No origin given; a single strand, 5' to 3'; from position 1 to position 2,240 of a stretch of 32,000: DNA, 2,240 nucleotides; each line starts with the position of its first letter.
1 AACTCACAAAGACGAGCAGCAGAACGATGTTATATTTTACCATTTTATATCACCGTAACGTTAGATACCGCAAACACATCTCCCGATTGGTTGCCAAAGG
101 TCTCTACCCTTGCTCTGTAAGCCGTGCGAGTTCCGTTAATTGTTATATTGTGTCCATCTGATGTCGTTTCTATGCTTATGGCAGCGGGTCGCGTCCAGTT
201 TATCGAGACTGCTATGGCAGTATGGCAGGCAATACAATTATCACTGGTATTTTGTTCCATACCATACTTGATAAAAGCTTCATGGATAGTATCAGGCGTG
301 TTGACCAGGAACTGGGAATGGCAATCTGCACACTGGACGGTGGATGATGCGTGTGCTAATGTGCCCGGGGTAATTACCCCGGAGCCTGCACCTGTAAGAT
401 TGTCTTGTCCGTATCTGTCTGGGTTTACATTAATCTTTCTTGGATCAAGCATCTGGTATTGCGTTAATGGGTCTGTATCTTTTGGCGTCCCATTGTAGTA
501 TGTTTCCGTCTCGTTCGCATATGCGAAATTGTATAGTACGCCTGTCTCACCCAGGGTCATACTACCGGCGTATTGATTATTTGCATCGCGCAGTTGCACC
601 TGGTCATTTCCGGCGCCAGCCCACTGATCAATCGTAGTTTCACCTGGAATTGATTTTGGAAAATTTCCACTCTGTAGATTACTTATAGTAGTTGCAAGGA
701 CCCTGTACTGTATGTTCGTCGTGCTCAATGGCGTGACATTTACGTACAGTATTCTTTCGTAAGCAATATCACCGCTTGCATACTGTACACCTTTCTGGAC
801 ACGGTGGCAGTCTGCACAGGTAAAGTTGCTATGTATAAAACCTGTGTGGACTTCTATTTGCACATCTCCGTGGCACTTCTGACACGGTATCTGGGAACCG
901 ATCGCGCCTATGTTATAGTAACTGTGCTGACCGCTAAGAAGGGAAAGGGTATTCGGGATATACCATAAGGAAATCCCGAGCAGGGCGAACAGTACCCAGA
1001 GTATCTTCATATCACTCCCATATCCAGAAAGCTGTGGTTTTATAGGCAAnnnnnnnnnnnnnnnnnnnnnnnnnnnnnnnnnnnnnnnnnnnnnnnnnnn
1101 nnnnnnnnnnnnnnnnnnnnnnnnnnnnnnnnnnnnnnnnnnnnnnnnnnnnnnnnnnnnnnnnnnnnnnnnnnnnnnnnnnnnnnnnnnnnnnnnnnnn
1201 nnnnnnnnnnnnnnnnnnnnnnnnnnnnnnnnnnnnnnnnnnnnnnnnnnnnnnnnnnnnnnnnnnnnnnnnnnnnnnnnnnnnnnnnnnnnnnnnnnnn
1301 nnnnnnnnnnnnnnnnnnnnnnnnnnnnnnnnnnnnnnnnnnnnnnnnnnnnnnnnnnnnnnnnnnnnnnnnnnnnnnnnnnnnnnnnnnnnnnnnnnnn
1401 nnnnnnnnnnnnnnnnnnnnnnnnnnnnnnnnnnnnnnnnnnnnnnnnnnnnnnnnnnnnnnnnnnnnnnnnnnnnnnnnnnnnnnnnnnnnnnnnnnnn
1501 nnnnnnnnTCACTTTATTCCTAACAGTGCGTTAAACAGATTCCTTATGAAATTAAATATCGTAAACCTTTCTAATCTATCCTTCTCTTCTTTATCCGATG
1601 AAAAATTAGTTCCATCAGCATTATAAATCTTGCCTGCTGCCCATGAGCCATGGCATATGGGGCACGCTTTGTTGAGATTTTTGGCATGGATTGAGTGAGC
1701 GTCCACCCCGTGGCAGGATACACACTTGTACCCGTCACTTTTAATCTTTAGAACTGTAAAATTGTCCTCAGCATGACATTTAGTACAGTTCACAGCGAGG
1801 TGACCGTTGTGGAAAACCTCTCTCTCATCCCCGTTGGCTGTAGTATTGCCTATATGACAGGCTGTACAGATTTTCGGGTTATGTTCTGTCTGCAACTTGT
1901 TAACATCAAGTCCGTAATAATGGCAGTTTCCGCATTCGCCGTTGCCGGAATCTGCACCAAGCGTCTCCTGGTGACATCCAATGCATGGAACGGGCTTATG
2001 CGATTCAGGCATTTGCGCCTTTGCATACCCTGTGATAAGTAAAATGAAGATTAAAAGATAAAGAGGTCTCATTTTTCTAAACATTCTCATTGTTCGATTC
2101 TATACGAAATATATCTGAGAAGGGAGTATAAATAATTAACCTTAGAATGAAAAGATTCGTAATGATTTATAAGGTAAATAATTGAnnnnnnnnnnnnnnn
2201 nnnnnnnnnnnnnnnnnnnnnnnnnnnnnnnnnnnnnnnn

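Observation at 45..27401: A 27-kb multiheme-cytochrome island next to mcrA reads like a complete candidate extracellular electron-transfer conduit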

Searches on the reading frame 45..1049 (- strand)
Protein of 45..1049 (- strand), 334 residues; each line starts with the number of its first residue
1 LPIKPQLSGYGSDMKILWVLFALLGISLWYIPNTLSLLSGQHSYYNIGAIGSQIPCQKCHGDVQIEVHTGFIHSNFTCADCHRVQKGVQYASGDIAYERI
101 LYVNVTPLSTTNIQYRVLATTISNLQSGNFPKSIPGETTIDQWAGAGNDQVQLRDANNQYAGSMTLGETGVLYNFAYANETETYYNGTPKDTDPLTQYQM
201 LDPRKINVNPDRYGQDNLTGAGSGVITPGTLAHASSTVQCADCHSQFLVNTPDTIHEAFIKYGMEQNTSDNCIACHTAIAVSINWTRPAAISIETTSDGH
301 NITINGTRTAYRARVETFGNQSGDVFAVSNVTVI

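Call 4: search_protein_families(library=pfam, proteins=[window:45-1049:-], max_evalue=0.01)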
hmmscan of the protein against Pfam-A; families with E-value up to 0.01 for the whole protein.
window:45-1049:- (334 aa): 3 families
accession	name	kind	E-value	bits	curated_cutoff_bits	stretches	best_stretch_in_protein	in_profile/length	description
PF14522.11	Cytochrome_C7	-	1.5e-08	34.8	24.8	1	233-278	8-50/67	Cytochrome c7 and related cytochrome c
PF22113.1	Mtrc-MtrF_II-IV_dom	-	2e-08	34.4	30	2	55-88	8-41/176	Outer membrane cytochrome MtrC/MtrF-like, domains II/IV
PF14537.11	Cytochrom_c3_2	-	1.9e-05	25.5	25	0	53-89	6-40/79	Cytochrome c3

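Call 18: search_solved_structures(query=window:45-1049:-, max_evalue=1, show_alignments=2)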
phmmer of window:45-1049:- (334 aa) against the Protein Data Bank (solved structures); distinct sequences matched with E-value up to 1: 9.
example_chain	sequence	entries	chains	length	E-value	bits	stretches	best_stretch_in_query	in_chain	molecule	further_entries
8e5g_A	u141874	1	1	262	1.6e-16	63.5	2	13-94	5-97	c-type cytochrome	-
6btm_A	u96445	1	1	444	0.023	17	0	52-100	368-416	Alternative Complex III subunit A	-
2ot4_A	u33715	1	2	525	0.49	12.7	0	54-98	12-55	Eight-heme nitrite reductase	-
2zo5_A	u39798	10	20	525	0.49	12.7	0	54-98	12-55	Eight-heme nitrite reductase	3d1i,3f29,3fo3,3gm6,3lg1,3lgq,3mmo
4q0t_A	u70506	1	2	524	0.5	12.6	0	54-98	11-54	Eight-heme nitrite reductase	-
3owm_A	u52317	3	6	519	0.68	12.2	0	54-98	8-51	Eight-heme nitrite reductase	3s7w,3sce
3rkh_A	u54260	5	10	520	0.7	12.2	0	54-98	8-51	Eight-heme nitrite reductase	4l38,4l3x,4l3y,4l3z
3uu9_A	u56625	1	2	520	0.7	12.2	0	54-98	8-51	Eight-heme nitrite reductase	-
4q4u_A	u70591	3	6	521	0.7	12.1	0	54-98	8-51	Eight-heme nitrite reductase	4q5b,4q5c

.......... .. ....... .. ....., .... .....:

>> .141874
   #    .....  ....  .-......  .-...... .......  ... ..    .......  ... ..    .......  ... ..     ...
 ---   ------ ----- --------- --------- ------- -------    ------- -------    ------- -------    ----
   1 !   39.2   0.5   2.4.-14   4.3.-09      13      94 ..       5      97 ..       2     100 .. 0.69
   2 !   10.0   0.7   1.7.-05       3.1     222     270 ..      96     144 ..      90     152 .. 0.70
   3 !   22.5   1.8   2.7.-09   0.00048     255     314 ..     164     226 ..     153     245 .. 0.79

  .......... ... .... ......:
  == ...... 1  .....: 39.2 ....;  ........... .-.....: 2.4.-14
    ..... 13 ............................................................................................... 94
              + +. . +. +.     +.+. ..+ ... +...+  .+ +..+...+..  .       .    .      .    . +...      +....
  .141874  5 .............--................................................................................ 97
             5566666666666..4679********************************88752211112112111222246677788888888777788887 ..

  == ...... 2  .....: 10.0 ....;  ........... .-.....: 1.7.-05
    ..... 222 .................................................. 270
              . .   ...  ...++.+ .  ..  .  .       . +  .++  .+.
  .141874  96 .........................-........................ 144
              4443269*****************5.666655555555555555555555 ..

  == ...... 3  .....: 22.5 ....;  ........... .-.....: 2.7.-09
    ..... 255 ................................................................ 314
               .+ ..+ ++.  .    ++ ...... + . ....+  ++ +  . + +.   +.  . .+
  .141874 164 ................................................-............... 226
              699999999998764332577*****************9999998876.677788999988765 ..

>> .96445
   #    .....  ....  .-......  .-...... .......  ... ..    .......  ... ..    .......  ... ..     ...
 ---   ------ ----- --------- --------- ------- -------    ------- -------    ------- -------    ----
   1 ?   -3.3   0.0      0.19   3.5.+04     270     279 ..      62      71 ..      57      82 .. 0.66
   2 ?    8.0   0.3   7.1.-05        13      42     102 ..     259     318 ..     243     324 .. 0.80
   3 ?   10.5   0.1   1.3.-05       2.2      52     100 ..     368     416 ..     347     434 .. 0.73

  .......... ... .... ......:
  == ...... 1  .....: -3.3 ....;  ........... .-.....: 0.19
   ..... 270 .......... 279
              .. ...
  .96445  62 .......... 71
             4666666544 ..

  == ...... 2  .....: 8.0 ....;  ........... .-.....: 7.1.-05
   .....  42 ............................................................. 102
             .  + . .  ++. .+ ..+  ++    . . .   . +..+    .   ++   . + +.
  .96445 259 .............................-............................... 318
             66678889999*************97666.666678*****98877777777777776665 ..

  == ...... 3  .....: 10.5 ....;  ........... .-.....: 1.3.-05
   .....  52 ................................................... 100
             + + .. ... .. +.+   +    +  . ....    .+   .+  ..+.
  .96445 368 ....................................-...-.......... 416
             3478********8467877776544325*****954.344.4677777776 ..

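Call 54: search_protein_families(library=ncbifam, proteins=[window:45-1049:-], max_evalue=0.01)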
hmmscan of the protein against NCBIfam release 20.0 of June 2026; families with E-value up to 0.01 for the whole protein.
window:45-1049:- (334 aa): 4 families
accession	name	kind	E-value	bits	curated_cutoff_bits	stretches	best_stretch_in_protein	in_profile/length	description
NF041028.1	decahem_GSU2203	exception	3.8e-06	26.3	325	1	237-285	36-83/317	GSU2203 family decaheme c-type cytochrome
TIGR03508.1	decahem_SO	subfamily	0.00071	19.1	192.2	0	232-285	89-133/258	DmsE family decaheme c-type cytochrome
NF040968.1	FeS_ExtO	equivalog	0.00073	18.4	200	0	47-88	32-75/416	selenite/tellurite reduction operon b-type cytochrome iron-sulfur cluster-binding subunit ExtO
NF040967.1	cytc_ExtN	equivalog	0.00079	18.4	200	0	47-88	32-75/415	selenite/tellurite reduction operon c-type cytochrome ExtN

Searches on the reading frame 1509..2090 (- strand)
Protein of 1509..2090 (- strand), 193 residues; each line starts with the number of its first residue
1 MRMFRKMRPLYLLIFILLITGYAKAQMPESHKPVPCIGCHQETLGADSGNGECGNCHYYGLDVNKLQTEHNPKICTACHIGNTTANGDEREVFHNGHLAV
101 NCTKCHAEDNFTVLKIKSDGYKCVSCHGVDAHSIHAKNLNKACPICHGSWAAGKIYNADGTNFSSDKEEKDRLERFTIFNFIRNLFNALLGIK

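Call 4: search_protein_families(library=pfam, proteins=[window:1509-2090:-], max_evalue=0.01)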
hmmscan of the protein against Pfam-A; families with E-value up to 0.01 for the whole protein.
window:1509-2090:- (193 aa): 5 families
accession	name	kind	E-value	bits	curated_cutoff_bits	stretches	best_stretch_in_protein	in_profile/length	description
PF14522.11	Cytochrome_C7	-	3e-08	33.8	24.8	1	24-57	32-66/67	Cytochrome c7 and related cytochrome c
PF14537.11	Cytochrom_c3_2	-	2.6e-07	31.4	25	1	118-155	4-41/79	Cytochrome c3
PF02085.21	Cytochrom_CIII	-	0.0002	22.1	22.9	0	92-149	23-84/101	Class III cytochrome C family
PF22113.1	Mtrc-MtrF_II-IV_dom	-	0.0067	16.4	30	0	122-152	8-40/176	Outer membrane cytochrome MtrC/MtrF-like, domains II/IV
PF09699.15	Paired_CXXCH_1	-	0.0075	16.4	20.6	0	50-79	6-36/41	Doubled CXXCH motif (Paired_CXXCH_1)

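Call 54: search_protein_families(library=ncbifam, proteins=[window:1509-2090:-], max_evalue=0.01)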
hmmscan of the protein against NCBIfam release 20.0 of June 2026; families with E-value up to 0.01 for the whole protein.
window:1509-2090:- (193 aa): 4 families
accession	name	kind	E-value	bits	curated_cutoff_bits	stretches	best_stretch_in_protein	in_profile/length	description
NF040967.1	cytc_ExtN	equivalog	2.5e-06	26.6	200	1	31-157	19-147/415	selenite/tellurite reduction operon c-type cytochrome ExtN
TIGR03153.1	cytochr_NrfH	equivalog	0.0012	18.9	134.2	1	67-113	23-65/138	cytochrome c nitrite reductase small subunit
TIGR01905.1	paired_CXXCH_1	subfamily_domain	0.0095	15.8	25.2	1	50-79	6-36/41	doubled CXXCH domain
NF041028.1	decahem_GSU2203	exception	0.0098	15.1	325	0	34-162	68-187/317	GSU2203 family decaheme c-type cytochrome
